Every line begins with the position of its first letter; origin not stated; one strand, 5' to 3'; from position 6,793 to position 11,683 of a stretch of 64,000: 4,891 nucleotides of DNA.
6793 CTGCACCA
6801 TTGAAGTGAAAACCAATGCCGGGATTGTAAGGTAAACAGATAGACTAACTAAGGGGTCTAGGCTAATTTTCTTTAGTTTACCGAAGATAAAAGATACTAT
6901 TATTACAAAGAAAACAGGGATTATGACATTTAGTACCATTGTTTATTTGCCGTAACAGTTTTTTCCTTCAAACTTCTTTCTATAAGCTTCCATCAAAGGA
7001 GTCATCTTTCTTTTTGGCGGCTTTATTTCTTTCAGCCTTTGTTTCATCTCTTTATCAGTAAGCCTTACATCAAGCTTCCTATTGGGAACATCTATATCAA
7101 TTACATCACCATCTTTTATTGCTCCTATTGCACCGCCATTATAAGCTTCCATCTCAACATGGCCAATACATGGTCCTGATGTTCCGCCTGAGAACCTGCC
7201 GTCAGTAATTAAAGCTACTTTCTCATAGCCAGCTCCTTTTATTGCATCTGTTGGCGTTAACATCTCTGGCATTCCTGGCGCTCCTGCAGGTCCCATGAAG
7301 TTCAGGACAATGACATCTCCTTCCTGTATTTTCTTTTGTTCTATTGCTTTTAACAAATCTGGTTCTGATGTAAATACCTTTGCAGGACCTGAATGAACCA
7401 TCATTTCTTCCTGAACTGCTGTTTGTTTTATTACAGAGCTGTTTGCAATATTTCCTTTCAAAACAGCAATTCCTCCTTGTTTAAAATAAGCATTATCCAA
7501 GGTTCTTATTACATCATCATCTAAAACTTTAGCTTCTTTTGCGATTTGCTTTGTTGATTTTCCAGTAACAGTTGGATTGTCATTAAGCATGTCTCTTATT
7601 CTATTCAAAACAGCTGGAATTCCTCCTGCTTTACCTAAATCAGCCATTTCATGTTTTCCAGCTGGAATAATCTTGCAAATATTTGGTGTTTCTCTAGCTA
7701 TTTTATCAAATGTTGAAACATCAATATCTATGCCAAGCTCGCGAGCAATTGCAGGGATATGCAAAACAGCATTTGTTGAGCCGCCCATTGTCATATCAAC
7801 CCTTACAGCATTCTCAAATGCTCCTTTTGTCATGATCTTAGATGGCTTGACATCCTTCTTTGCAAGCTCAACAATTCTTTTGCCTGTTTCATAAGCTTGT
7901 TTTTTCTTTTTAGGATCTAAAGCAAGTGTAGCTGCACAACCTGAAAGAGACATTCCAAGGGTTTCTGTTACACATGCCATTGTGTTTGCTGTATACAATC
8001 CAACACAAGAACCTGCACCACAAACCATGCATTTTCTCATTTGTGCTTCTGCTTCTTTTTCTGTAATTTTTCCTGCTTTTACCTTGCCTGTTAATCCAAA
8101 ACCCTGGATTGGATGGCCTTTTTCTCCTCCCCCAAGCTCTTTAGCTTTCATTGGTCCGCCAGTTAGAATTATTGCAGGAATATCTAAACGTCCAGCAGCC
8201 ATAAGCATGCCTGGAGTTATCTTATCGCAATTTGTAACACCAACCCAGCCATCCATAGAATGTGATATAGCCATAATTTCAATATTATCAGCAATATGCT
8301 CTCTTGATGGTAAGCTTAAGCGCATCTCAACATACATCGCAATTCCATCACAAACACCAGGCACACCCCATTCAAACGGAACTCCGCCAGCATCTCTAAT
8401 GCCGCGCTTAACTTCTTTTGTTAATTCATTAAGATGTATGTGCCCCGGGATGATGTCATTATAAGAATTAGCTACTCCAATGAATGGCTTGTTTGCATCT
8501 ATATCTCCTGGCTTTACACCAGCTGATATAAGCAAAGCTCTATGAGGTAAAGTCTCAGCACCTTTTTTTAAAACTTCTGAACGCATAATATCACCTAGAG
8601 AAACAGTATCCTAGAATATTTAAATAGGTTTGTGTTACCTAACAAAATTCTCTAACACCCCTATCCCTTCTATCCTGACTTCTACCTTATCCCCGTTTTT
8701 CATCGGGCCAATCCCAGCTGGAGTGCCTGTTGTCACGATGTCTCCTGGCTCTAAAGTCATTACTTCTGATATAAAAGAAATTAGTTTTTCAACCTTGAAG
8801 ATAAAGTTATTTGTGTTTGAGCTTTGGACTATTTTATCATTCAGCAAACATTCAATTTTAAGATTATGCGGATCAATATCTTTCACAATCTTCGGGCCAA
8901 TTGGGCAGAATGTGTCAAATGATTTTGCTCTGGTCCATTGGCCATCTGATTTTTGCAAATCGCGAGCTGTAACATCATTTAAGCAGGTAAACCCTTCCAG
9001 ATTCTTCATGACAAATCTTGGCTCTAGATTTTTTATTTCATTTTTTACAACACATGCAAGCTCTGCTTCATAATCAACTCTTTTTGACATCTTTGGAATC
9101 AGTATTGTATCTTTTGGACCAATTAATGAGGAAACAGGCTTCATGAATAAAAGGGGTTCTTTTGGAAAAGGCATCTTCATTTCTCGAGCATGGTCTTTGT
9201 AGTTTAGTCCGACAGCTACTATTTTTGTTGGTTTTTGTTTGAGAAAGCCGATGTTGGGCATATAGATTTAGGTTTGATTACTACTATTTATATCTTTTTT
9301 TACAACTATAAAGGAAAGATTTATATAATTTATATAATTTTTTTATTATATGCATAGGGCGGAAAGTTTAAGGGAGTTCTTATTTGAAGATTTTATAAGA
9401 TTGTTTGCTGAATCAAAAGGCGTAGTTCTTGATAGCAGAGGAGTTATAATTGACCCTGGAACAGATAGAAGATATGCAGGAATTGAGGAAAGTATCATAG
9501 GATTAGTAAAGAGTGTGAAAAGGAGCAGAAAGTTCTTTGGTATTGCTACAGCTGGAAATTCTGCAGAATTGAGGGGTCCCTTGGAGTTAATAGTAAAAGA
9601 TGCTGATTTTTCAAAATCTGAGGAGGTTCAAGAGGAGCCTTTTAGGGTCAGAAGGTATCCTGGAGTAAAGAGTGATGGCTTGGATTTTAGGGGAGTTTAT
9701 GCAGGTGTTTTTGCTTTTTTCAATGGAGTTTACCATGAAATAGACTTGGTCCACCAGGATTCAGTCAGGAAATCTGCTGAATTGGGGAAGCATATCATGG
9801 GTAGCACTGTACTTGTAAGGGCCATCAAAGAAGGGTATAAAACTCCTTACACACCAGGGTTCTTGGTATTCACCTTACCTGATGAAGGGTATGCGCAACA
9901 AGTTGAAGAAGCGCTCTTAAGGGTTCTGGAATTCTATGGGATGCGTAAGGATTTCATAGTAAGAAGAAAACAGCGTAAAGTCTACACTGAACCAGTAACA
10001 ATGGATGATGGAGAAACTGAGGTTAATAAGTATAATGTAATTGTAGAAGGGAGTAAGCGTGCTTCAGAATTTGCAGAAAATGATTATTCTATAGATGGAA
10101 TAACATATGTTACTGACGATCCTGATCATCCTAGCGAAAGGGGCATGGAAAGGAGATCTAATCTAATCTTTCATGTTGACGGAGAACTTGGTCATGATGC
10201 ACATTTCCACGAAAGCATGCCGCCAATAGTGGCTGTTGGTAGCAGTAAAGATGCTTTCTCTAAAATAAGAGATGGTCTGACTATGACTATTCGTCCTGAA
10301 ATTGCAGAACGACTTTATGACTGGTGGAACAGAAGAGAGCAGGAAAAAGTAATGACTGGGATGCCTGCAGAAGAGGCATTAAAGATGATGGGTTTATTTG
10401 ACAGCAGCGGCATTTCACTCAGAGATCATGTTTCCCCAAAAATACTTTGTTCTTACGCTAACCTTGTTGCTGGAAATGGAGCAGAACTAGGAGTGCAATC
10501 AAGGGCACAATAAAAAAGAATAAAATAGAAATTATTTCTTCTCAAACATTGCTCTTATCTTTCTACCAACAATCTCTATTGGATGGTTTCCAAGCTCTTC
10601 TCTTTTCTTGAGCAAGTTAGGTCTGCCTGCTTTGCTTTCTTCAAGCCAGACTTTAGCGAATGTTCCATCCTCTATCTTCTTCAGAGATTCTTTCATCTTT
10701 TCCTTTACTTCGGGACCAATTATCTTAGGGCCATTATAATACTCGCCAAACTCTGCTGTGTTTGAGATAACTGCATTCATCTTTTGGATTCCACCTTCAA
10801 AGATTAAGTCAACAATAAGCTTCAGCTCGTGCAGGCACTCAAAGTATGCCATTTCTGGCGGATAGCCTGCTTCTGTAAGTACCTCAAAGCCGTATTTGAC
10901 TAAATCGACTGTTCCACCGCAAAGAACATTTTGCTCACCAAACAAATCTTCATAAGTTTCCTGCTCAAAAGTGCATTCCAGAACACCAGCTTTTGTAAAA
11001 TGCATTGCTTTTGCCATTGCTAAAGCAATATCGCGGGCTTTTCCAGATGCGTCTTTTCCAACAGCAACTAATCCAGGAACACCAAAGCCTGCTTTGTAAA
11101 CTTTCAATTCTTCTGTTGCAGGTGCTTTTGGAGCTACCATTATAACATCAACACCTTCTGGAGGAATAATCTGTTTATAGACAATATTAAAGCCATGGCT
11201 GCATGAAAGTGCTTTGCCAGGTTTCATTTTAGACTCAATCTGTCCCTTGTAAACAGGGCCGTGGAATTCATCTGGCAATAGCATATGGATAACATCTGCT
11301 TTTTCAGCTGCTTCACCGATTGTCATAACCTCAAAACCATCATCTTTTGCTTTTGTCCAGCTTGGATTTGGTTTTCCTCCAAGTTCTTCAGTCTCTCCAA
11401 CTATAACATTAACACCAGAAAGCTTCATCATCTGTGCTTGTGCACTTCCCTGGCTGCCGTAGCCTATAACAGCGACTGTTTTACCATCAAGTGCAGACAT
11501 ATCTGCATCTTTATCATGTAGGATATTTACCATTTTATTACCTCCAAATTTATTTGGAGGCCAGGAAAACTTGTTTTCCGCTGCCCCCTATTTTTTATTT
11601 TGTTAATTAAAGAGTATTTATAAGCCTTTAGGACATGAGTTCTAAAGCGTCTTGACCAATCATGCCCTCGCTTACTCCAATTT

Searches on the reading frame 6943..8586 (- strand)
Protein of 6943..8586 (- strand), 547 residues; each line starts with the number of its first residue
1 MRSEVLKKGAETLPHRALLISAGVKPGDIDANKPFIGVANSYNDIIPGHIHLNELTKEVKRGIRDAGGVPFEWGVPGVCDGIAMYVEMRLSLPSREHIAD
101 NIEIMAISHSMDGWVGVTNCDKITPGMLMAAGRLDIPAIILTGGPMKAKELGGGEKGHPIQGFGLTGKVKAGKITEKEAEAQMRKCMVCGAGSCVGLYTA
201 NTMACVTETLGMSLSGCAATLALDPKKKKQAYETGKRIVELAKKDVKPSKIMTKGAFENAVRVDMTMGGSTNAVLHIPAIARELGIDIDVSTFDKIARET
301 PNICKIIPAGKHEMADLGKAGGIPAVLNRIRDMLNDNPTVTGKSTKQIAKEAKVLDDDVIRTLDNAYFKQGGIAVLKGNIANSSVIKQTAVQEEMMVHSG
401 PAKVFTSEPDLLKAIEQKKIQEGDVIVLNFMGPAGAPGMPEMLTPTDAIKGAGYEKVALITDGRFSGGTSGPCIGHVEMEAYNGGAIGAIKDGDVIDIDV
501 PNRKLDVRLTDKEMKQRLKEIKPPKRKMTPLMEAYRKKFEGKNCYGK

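Call 86: search_protein_families(library=pfam, proteins=[window:6943-8586:-], max_evalue=0.00001)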
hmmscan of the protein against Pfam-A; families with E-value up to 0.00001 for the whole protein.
window:6943-8586:- (547 aa): 2 families
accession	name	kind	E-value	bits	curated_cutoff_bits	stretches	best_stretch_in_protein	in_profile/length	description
PF00920.27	ILVD_EDD_N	-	4.4e-116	387.9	27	1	33-346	1-314/316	Dihydroxy-acid/6-phosphogluconate dehydratase N-terminal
PF24877.1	ILV_EDD_C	-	2.6e-66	223.1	27.7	1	358-539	1-184/191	Dihydroxy-acid/6-phosphogluconate dehydratase C-terminal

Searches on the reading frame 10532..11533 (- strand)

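Call 86: search_protein_families(library=pfam, proteins=[window:10532-11533:-], max_evalue=0.00001)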
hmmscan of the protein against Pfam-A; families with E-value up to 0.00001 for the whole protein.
window:10532-11533:- (333 aa): 4 families
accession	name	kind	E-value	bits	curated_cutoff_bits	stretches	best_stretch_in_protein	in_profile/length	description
PF07991.19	KARI_N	-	5.7e-61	205.3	20.6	1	15-183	2-165/165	Acetohydroxy acid isomeroreductase, NADPH-binding domain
PF01450.25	KARI_C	-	2.5e-56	190.5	29.1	1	189-331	1-143/144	Ketol-acid reductoisomerase, C-terminal domain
PF02826.25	2-Hacid_dh_C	-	8.3e-08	32.2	25.1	1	9-106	28-120/178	D-isomer specific 2-hydroxyacid dehydrogenase, NAD binding domain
PF00670.27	AdoHcyase_NAD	-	3e-06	27.9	27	1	14-82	20-82/162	S-adenosyl-L-homocysteine hydrolase, NAD binding domain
